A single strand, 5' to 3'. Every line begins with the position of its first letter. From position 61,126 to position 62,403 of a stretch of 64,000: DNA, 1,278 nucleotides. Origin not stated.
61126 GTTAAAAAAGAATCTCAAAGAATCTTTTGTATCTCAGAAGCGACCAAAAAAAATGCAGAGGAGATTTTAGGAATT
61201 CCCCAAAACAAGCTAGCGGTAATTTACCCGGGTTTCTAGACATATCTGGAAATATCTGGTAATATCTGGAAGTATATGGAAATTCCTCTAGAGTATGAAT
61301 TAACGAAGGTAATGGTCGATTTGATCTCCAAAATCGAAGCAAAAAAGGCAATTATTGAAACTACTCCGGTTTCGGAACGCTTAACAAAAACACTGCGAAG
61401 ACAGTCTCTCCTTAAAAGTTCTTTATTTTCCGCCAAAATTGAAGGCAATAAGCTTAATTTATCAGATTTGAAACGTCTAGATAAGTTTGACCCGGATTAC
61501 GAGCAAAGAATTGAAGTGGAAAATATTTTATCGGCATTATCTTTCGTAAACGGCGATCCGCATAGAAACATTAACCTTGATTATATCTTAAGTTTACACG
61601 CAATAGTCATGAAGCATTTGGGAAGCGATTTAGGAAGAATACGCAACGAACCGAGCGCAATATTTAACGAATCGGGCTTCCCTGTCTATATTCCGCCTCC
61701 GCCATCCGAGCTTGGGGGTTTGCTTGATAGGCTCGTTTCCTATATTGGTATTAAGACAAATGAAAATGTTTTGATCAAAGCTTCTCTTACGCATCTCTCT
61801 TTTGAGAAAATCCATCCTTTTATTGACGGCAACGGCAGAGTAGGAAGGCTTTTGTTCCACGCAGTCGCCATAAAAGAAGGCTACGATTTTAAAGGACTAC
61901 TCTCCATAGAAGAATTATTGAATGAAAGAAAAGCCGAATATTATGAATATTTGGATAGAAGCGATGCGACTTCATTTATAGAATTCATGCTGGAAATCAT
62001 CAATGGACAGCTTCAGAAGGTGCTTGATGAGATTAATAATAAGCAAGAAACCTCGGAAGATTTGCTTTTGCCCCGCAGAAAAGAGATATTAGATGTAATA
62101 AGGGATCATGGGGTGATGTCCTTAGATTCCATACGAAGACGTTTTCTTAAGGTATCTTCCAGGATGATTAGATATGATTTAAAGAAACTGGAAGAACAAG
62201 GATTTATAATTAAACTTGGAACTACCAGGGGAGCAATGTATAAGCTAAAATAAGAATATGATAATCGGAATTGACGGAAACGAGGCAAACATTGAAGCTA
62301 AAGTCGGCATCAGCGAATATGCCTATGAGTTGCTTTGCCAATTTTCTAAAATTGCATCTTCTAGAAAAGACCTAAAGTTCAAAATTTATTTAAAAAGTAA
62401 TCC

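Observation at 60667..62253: Fic (AMPylase-type) gene with wHTH inserted at a truncated GT4 gene, preceded by a 10-bp x4 tandem repeat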

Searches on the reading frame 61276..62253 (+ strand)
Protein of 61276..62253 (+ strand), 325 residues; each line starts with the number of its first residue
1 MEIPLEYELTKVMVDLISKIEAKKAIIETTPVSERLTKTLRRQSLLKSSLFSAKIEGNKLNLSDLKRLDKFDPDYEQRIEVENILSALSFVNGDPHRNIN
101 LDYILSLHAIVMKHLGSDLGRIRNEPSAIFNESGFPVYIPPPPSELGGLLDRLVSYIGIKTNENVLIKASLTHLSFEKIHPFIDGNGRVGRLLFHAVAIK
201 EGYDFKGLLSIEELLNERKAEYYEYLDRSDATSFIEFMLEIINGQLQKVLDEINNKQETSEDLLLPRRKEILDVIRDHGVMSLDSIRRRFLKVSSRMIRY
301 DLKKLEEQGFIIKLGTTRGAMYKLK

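Call 5: search_protein_families(library=pfam, proteins=[window:61276-62253:+], max_evalue=0.01)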
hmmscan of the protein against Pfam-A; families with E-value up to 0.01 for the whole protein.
window:61276-62253:+ (325 aa): 5 families
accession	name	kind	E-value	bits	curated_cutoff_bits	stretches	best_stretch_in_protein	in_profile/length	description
PF02661.23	Fic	-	8.4e-20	71.9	24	1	99-196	2-91/93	Fic/DOC family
PF08220.18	HTH_DeoR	-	5.3e-07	29.7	21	1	267-313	1-46/57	DeoR-like helix-turn-helix domain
PF08461.16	HTH_12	-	0.0004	20.7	21.4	1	270-316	2-53/66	Ribonuclease R winged-helix domain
PF12840.13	HTH_20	-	0.0012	19.2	27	1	267-311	5-48/51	Helix-turn-helix domain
PF08279.18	HTH_11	-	0.0025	18.1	25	1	267-313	1-47/55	HTH domain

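Call 6: find_encoding_contigs(protein=window:61276-62253:+, flank=10000, max_places=10)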
Protein window:61276-62253:+ (325 aa): 4 contigs read that carry it; 3 places shown.
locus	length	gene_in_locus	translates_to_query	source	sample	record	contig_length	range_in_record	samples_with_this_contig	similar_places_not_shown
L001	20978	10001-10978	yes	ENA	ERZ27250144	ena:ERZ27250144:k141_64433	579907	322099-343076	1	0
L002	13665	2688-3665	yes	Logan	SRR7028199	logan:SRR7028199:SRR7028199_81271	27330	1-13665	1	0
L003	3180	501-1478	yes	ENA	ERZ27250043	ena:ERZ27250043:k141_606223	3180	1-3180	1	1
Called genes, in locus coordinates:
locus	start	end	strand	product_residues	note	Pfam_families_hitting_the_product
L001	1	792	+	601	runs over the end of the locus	PF13231:PMT_2 (weak)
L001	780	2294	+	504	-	-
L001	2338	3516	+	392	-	-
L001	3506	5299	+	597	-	PF01757:Acyl_transf_3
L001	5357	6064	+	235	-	PF00891:Methyltransf_2 (weak), PF05401:NodS (weak), PF13489:Methyltransf_23, PF05175:MTS, PF13847:Methyltransf_31, PF08241:Methyltransf_11, PF08242:Methyltransf_12, PF13649:Methyltransf_25, +3 more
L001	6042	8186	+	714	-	-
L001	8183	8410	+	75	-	-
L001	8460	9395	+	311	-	PF00535:Glycos_transf_2, PF10111:Glyco_tranf_2_2 (weak), PF13641:Glyco_tranf_2_3 (weak)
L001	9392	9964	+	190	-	PF13439:Glyco_transf_4 (weak)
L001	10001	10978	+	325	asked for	PF02661:Fic, PF08220:HTH_DeoR (weak)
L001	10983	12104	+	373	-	PF00534:Glycos_transf_1, PF20706:GT4-conflict, PF13692:Glyco_trans_1_4, PF13524:Glyco_trans_1_2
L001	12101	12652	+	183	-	PF25087:GMPPB_C (faint), PF25084:LbH_EIF2B (faint), PF00132:Hexapep, PF14602:Hexapep_2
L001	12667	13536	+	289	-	PF00535:Glycos_transf_2, PF10111:Glyco_tranf_2_2, PF13641:Glyco_tranf_2_3, PF13506:Glyco_transf_21 (weak), PF13632:Glyco_trans_2_3 (weak)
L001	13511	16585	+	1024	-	PF04932:Wzy_C (faint)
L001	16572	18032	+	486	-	PF02366:PMT, PF13231:PMT_2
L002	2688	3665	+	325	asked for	PF02661:Fic, PF08220:HTH_DeoR (weak)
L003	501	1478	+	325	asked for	PF02661:Fic, PF08220:HTH_DeoR (weak)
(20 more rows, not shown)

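Call 10: find_homologous_proteins(query=window:61276-62253:+)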
Query window:61276-62253:+ (325 aa): 2804 proteins with E <= 0.001 among 6197 candidates; the best 120 are listed.
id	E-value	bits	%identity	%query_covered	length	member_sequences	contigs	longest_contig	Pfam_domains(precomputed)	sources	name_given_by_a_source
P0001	4.2e-205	698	100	100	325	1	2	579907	PF08220.19,PF02661.24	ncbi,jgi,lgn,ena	ncbi:MAG: Fic family protein [Candidatus Levyibacteriota bacterium]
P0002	1.6e-183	627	89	100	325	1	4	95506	PF08220.19,PF02661.24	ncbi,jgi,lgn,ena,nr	ncbi:MAG TPA: Fic family protein [Patescibacteria group bacterium]|jgi:Fic family protein|nr:Fic fam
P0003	1.6e-149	515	74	100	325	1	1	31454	PF08220.19,PF02661.24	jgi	jgi:Fic family protein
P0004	1.5e-148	512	74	100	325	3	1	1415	PF08220.19,PF02661.24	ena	-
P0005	3.1e-147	508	74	100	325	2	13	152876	PF08220.19,PF02661.24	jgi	jgi:Fic family protein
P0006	1.1e-146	506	74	100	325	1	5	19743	PF08220.19,PF02661.24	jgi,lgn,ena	jgi:Fic family protein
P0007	2.2e-144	498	72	100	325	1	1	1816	PF08220.19,PF02661.24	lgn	-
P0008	1.4e-143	496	73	100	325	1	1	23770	PF02661.24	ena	-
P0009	1.1e-142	493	71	100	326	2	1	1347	PF08220.19,PF02661.24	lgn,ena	-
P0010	2.0e-142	492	72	100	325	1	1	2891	PF08220.19,PF02661.24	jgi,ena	-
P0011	2.6e-142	492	71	100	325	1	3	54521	PF08220.19,PF02661.24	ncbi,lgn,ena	-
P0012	3.4e-142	491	70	100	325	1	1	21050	PF08220.19,PF02661.24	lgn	-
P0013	2.1e-139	482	70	100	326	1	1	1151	PF08220.19,PF02661.24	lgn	-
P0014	9.1e-139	480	70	100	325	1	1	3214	PF08220.19,PF02661.24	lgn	-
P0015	1.7e-138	479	69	100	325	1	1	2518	PF08220.19,PF02661.24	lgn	-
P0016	2.2e-137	475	70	100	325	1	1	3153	PF08220.19,PF02661.24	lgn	-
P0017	6.5e-137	474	69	100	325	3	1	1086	PF02661.24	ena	-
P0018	1.6e-136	473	70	100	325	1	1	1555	PF02661.24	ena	-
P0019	1.4e-135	469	69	100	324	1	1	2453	PF08220.19,PF02661.24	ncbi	-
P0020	3.7e-135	468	67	100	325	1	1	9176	PF08220.19,PF02661.24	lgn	-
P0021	6.6e-134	464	67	100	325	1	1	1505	PF08220.19,PF02661.24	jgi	jgi:Fic family protein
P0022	1.0e-129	450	64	100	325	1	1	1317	PF08220.19,PF02661.24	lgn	-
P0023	6.4e-127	441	63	100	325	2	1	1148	PF08220.19,PF02661.24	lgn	-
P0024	1.8e-125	436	62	100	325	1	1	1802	PF08461.17,PF08220.19,PF02661.24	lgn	-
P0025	2.7e-125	436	62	100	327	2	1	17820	PF08220.19,PF02661.24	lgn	-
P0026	4.3e-125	435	65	100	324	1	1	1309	PF08220.19,PF02661.24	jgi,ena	-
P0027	5.5e-125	435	62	100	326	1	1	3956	PF08220.19,PF02661.24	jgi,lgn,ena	-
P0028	1.2e-124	434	63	100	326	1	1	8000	PF08279.19,PF08220.19,PF02661.24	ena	-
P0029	1.6e-124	433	62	100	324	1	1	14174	PF08220.19,PF02661.24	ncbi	-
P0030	2.1e-124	433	61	100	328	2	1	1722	PF02661.24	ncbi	-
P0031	1.1e-123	430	63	100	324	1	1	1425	PF02661.24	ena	-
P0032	1.3e-123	430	63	100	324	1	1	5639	PF08220.19,PF02661.24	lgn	-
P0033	2.1e-123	429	62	100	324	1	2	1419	PF08220.19,PF02661.24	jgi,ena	-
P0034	2.3e-123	429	63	100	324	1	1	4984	PF08220.19,PF02661.24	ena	-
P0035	3.7e-123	429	60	99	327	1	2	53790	PF08220.19,PF02661.24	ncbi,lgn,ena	-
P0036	6.2e-123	428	62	100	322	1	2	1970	PF08220.19,PF02661.24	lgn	-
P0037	8.9e-123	427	60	100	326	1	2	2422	PF08220.19,PF02661.24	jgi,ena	-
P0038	9.0e-123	427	62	100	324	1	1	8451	PF08220.19,PF02661.24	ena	-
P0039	9.9e-123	427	62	100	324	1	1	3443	PF08220.19,PF02661.24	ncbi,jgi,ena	-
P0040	1.1e-122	427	62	100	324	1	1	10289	PF02661.24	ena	-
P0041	2.7e-122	426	62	100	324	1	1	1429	PF02661.24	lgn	-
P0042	3.4e-122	425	61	100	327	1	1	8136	PF02661.24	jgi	jgi:Fic family protein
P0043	4.5e-122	425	62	100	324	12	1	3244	PF02661.24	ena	-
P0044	5.2e-122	425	61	100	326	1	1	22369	PF08279.19,PF08220.19,PF02661.24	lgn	-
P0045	2.9e-121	422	62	100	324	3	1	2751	PF08220.19,PF02661.24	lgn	-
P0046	3.2e-121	422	62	100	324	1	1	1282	PF02661.24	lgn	-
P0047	4.5e-121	422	61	100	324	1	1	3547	PF02661.24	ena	-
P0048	7.2e-121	421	61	100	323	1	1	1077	PF02661.24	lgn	-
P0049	1.3e-120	420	62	100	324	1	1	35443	PF02661.24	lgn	-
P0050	1.4e-120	420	60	100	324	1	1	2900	PF02661.24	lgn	-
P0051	1.8e-120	420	61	100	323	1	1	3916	PF02661.24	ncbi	-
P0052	2.2e-120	420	61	100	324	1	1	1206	PF08279.19,PF08220.19,PF02661.24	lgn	-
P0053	4.1e-120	419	60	100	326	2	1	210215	PF02661.24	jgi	-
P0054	1.3e-119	417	62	100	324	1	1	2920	PF08220.19,PF02661.24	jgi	jgi:Fic family protein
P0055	2.3e-119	416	59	100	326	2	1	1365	PF08220.19,PF02661.24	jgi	-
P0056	8.6e-119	414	61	100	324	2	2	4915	PF02661.24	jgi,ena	-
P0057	9.3e-119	414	60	100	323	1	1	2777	PF02661.24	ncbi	-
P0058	1.0e-117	411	60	100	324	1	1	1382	PF02661.24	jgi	jgi:Fic family protein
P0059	4.6e-117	409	61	100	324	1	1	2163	PF02661.24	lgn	-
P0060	1.6e-116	407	58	100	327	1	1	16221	PF02661.24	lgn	-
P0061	2.2e-116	406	59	100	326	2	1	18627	PF08220.19,PF02661.24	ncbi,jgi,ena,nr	ncbi:MAG: hypothetical protein COU25_03195 [Candidatus Levybacteria bacterium CG10_big_fil_rev_8_21_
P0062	4.8e-116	405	59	100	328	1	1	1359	PF08220.19,PF02661.24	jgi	jgi:Fic family protein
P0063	8.6e-116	404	60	100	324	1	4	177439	PF02661.24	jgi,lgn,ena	jgi:Fic family protein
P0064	2.1e-115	403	59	100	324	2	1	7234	PF02661.24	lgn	-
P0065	2.6e-115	403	58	100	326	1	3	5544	PF08220.19,PF02661.24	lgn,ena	-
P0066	3.5e-115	402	60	100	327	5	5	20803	PF08220.19,PF02661.24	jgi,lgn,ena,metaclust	metaclust:\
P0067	7.4e-115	401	57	100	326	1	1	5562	PF08220.19,PF02661.24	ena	-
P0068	6.1e-114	398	59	100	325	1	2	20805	PF08220.19,PF02661.24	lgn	-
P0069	6.0e-111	389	59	99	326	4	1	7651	PF02661.24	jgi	jgi:Fic family protein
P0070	5.9e-109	382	58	100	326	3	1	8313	PF08220.19,PF02661.24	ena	-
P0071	5.5e-103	362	52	100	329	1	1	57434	PF02661.24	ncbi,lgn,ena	-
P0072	2.5e-102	360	54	100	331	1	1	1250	PF12840.14,PF08220.19,PF02661.24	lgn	-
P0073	7.1e-100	352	52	99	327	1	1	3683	PF02661.24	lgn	-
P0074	4.3e-99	350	54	100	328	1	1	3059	PF02661.24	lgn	-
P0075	5.0e-99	349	53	100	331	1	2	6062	PF02661.24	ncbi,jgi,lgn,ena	-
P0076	1.2e-98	348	52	100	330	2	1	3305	PF02661.24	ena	-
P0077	1.6e-98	348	52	100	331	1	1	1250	PF08220.19,PF02661.24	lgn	-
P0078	3.7e-98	347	52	100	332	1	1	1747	PF02661.24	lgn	-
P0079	5.7e-98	346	52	100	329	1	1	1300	PF02661.24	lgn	-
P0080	6.0e-98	346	53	100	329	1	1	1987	PF02661.24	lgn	-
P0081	9.0e-98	345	53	100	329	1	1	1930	PF02661.24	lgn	-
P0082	1.9e-97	344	51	100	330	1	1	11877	PF02661.24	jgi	-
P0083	7.7e-97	342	51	100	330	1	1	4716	PF02661.24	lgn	-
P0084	3.9e-96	340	52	100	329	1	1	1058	PF02661.24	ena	-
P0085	1.0e-95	339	52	100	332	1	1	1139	PF02661.24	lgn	-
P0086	1.2e-95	338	51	100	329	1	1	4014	PF02661.24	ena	-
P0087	2.2e-95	337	51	100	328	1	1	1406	PF02661.24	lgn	-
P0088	3.8e-95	337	51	100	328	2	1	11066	PF02661.24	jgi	-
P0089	8.7e-95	336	51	100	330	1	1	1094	PF02661.24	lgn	-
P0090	1.1e-94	335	52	100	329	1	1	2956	PF02661.24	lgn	-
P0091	3.3e-93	330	51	100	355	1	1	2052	PF08220.19,PF02661.24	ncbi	-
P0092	3.7e-93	330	51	99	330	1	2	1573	PF12840.14,PF08220.19,PF02661.24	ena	-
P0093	8.0e-93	329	51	100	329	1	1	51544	PF02661.24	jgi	jgi:Fic family protein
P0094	1.3e-92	328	50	100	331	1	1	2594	PF02661.24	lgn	-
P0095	2.0e-92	328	50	100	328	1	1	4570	PF02661.24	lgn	-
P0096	2.1e-92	328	50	96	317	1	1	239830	PF02661.24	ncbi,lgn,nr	ncbi:MAG TPA: Fic family protein [Patescibacteria group bacterium]|nr:Fic family protein [Patescibac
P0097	5.3e-92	326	51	100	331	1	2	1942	PF02661.24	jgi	jgi:Fic family protein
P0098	5.6e-92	326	50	100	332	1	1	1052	PF02661.24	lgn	-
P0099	3.4e-91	324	51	100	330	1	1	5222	PF02661.24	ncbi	-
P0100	8.5e-91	322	50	100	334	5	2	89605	PF02661.24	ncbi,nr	ncbi:MAG TPA: Fic family protein [Candidatus Saccharimonadales bacterium]|nr:Fic family protein [Can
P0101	1.3e-90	322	49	100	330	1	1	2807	PF02661.24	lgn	-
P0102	3.2e-90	321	49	100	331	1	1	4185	PF08220.19,PF02661.24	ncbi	-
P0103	3.4e-90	320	53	100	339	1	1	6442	PF02661.24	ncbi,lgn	-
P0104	4.2e-90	320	50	96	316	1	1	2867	PF08220.19,PF02661.24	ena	-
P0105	6.3e-90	320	51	99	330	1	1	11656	PF12840.14,PF08220.19,PF02661.24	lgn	-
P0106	3.4e-89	317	50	100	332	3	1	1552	PF02661.24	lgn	-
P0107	4.2e-89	317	50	100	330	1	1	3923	PF12840.14,PF08220.19,PF02661.24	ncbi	-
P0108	6.5e-89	316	50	99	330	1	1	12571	PF02661.24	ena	-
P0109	2.2e-88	314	50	100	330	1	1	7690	PF02661.24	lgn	-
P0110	4.1e-88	314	49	100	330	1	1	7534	PF02661.24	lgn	-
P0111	5.5e-88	313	49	100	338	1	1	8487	PF02661.24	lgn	-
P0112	8.2e-88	313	50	95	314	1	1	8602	PF02661.24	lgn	-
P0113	9.6e-88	312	49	100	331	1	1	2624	PF08220.19,PF02661.24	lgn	-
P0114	1.8e-87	312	47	100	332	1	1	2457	PF02661.24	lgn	-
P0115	3.3e-87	311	60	78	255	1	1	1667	PF02661.24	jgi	-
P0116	3.4e-87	311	46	100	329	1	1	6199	PF02661.24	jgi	jgi:Fic family protein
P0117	3.7e-87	310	50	100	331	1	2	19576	PF02661.24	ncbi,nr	ncbi:MAG: Fic family protein [Candidatus Levybacteria bacterium]|nr:Fic family protein [Candidatus L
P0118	6.2e-87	310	49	100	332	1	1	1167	PF02661.24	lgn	-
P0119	8.8e-87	309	48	100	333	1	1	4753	PF02661.24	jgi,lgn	jgi:Fic family protein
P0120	9.1e-87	309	48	100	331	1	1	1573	PF12840.14,PF08220.19,PF02661.24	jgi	jgi:Fic family protein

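Call 12: find_encoding_contigs(protein=P0002, flank=6000, max_places=4)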
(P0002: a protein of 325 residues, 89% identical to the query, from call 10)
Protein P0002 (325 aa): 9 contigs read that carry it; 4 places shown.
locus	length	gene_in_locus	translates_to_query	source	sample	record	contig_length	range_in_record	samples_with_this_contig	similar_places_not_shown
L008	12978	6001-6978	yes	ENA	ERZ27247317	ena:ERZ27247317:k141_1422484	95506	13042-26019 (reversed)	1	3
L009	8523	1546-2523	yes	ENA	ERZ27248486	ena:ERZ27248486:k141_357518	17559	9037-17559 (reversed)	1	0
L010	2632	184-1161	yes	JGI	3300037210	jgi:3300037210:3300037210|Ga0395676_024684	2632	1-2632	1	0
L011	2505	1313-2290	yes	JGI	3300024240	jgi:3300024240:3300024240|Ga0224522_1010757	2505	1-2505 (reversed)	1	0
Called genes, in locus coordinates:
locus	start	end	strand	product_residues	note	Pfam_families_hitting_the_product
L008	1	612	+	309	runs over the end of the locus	PF02779:Transket_pyr, PF02780:Transketolase_C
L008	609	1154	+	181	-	PF00908:dTDP_sugar_isom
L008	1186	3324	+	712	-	-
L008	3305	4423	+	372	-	-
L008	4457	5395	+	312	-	PF00535:Glycos_transf_2, PF10111:Glyco_tranf_2_2 (weak)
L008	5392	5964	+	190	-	PF13439:Glyco_transf_4 (weak)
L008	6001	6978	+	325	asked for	PF02661:Fic, PF08220:HTH_DeoR (weak)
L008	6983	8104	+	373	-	PF20706:GT4-conflict, PF00534:Glycos_transf_1, PF13692:Glyco_trans_1_4, PF13524:Glyco_trans_1_2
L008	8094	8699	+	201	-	PF25087:GMPPB_C (faint), PF00132:Hexapep, PF14602:Hexapep_2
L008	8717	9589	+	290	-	PF00535:Glycos_transf_2, PF10111:Glyco_tranf_2_2, PF13641:Glyco_tranf_2_3, PF13506:Glyco_transf_21 (weak), PF13632:Glyco_trans_2_3 (weak)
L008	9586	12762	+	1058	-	-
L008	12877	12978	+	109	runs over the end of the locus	PF05973:Gp49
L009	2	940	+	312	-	?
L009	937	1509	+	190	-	PF13439:Glyco_transf_4 (weak)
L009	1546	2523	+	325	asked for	PF02661:Fic, PF08220:HTH_DeoR (weak)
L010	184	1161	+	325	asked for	PF02661:Fic, PF08220:HTH_DeoR (weak)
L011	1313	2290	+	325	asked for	PF02661:Fic, PF08220:HTH_DeoR (weak)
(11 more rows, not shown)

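Call 13: find_encoding_contigs(protein=P0005, flank=6000, max_places=4)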
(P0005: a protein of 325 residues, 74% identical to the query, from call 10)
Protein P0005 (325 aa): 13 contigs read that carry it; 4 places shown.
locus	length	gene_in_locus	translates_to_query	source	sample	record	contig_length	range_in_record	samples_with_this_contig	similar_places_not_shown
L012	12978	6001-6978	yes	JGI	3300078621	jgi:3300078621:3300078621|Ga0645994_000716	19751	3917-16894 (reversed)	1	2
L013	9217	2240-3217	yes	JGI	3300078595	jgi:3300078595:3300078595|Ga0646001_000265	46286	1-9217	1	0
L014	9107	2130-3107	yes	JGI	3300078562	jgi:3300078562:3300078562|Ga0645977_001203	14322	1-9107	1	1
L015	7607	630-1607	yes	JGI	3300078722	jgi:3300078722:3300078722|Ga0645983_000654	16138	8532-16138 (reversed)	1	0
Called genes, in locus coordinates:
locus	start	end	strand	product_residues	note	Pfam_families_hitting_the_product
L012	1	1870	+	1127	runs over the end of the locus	-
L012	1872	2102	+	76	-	-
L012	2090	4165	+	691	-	-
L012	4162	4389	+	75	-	-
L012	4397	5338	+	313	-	PF00535:Glycos_transf_2, PF10111:Glyco_tranf_2_2 (weak)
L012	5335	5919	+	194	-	PF13439:Glyco_transf_4 (weak)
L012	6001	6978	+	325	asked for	PF02661:Fic, PF08220:HTH_DeoR (weak)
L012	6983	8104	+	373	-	PF00534:Glycos_transf_1, PF20706:GT4-conflict (weak), PF13692:Glyco_trans_1_4, PF13524:Glyco_trans_1_2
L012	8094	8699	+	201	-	PF00132:Hexapep, PF14602:Hexapep_2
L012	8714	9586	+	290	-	PF00535:Glycos_transf_2, PF10111:Glyco_tranf_2_2, PF13641:Glyco_tranf_2_3, PF13506:Glyco_transf_21 (weak), PF13632:Glyco_trans_2_3 (weak)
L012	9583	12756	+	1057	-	-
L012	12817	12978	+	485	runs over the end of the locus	PF13231:PMT_2 (weak), PF02366:PMT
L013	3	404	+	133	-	?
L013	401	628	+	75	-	-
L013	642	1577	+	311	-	PF00535:Glycos_transf_2, PF10111:Glyco_tranf_2_2 (weak)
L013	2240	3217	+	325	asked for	PF02661:Fic, PF08220:HTH_DeoR (weak)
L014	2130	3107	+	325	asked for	PF02661:Fic, PF08220:HTH_DeoR (weak)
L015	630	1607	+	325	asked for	PF02661:Fic, PF08220:HTH_DeoR (weak)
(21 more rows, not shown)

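Call 23: find_encoding_contigs(protein=P0053, flank=5000, max_places=2)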
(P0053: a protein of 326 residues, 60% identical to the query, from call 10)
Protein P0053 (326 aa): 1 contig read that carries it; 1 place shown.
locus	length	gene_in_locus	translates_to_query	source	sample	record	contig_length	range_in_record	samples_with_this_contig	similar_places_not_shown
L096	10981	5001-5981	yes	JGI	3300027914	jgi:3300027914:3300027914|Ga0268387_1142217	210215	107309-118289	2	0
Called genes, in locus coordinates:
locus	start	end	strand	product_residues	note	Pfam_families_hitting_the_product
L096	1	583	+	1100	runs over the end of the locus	-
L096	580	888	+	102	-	-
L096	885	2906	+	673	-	-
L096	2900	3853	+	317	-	PF00535:Glycos_transf_2, PF10111:Glyco_tranf_2_2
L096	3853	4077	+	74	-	-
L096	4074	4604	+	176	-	PF13439:Glyco_transf_4 (weak)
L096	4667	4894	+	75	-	-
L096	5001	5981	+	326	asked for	PF02661:Fic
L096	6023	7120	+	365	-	PF13439:Glyco_transf_4 (weak), PF20706:GT4-conflict, PF00534:Glycos_transf_1, PF13692:Glyco_trans_1_4, PF13524:Glyco_trans_1_2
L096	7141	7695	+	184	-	PF25087:GMPPB_C (faint), PF00132:Hexapep, PF14602:Hexapep_2 (weak)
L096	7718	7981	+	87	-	-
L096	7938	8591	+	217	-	PF08843:AbiEii (weak)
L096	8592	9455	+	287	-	PF00535:Glycos_transf_2, PF10111:Glyco_tranf_2_2 (weak), PF13641:Glyco_tranf_2_3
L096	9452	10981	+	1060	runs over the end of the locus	-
